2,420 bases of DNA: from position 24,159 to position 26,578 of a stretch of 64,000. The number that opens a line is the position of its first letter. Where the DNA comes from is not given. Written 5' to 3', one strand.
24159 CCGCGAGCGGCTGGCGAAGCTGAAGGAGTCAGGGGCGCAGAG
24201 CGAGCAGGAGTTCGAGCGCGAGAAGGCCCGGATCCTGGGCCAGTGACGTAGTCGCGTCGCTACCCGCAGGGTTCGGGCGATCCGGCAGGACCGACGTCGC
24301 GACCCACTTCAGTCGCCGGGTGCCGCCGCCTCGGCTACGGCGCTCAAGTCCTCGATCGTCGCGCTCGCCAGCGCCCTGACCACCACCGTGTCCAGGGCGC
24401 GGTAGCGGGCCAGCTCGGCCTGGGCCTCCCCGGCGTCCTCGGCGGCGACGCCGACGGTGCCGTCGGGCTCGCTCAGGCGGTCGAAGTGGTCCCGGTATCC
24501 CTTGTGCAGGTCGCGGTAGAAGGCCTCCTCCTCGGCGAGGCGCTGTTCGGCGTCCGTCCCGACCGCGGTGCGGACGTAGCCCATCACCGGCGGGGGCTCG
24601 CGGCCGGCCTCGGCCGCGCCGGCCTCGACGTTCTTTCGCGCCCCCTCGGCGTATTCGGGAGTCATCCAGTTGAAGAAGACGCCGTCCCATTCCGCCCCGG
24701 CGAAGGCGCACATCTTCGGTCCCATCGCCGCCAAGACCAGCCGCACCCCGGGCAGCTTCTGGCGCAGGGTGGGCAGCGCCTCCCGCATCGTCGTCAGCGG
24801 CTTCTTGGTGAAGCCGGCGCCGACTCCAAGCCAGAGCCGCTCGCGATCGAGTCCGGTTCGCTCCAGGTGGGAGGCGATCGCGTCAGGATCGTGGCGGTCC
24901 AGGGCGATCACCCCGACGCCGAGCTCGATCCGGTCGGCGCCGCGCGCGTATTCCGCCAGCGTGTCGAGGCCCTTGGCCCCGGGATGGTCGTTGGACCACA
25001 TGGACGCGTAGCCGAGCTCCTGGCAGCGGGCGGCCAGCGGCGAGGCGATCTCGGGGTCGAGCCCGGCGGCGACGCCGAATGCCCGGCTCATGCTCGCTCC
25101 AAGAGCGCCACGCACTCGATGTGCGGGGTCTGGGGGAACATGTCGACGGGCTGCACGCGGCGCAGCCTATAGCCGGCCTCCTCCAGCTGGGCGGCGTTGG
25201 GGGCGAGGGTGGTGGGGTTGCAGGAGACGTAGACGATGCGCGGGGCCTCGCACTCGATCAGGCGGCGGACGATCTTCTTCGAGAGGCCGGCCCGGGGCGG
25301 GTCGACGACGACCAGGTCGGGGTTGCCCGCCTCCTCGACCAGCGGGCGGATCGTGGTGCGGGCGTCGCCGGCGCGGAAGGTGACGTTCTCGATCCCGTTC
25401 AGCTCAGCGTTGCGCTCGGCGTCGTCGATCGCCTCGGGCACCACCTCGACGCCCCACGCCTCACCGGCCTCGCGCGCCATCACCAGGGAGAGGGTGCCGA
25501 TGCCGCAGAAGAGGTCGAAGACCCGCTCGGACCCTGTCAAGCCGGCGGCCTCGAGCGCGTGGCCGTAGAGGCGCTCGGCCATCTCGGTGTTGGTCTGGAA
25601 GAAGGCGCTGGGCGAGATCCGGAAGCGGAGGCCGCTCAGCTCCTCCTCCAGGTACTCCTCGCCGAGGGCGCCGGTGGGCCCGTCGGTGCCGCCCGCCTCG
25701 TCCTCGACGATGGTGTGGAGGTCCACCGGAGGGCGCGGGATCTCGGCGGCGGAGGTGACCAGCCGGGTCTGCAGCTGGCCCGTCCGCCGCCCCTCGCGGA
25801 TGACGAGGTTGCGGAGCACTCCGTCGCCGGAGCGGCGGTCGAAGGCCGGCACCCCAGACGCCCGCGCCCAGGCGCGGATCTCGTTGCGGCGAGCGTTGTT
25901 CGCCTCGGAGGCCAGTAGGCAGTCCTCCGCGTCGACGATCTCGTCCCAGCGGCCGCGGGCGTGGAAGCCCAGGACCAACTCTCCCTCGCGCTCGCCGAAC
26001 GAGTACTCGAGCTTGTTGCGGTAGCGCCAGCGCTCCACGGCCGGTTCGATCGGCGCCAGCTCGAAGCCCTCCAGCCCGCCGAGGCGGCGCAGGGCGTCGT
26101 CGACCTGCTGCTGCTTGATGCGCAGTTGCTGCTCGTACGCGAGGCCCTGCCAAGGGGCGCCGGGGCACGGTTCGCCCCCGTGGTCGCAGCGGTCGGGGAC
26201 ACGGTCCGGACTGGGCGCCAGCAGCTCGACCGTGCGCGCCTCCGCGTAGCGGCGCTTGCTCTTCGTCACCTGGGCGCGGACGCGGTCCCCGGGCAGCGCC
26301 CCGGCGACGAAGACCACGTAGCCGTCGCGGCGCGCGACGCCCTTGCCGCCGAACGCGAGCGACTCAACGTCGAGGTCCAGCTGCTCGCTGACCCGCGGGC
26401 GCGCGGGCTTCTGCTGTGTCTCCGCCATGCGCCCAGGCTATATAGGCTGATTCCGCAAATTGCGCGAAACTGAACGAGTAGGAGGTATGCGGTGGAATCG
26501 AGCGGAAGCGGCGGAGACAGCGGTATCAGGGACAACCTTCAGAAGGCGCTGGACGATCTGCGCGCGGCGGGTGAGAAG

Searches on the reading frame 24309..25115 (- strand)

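Call 9: search_protein_families(library=pfam, proteins=[window:24309-25115:-], max_evalue=0.01)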
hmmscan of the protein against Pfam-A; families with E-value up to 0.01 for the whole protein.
window:24309-25115:- (268 aa): 1 family
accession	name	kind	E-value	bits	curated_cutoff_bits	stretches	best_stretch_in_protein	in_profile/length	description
PF00296.26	Bac_luciferase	-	6.6e-17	62.3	27.9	2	123-244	165-283/314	Luciferase-like monooxygenase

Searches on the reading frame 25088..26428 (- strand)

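Call 9: search_protein_families(library=pfam, proteins=[window:25088-26428:-], max_evalue=0.01)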
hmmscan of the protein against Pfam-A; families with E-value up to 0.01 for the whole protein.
window:25088-26428:- (446 aa): 10 families
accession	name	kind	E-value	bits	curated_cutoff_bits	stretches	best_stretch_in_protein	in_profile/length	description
PF05958.17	tRNA_U5-meth_tr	-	2.7e-25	89.6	23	1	257-445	156-356/357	tRNA (Uracil-5-)-methyltransferase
PF13847.12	Methyltransf_31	-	5.8e-13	49.2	27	1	299-417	3-124/145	Methyltransferase domain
PF01938.26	TRAM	-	1.8e-11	44.2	21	1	16-66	7-60/61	TRAM domain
PF05175.20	MTS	-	4.1e-09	36.7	23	1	269-392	4-124/170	Methyltransferase small domain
PF09445.16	Methyltransf_15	-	2.8e-07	30.7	22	1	301-383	2-85/165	RNA cap guanine-N2 methyltransferase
PF02475.24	TRM5-TYW2_MTfase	-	2.9e-07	31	28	1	266-358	7-98/164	TRM5/TYW2 methyltransferase domain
PF13649.12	Methyltransf_25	-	4.9e-07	30.8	27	1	303-359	1-58/97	Methyltransferase domain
PF01135.25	PCMT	-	1.5e-05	25.3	20.3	1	258-358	32-135/210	Protein-L-isoaspartate(D-aspartate) O-methyltransferase (PCMT)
PF03602.21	Cons_hypoth95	-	2e-05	24.8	24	1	299-380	41-124/182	Conserved hypothetical protein 95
PF06325.19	PrmA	-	0.00024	21.1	22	1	290-351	153-213/296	Ribosomal protein L11 methyltransferase (PrmA)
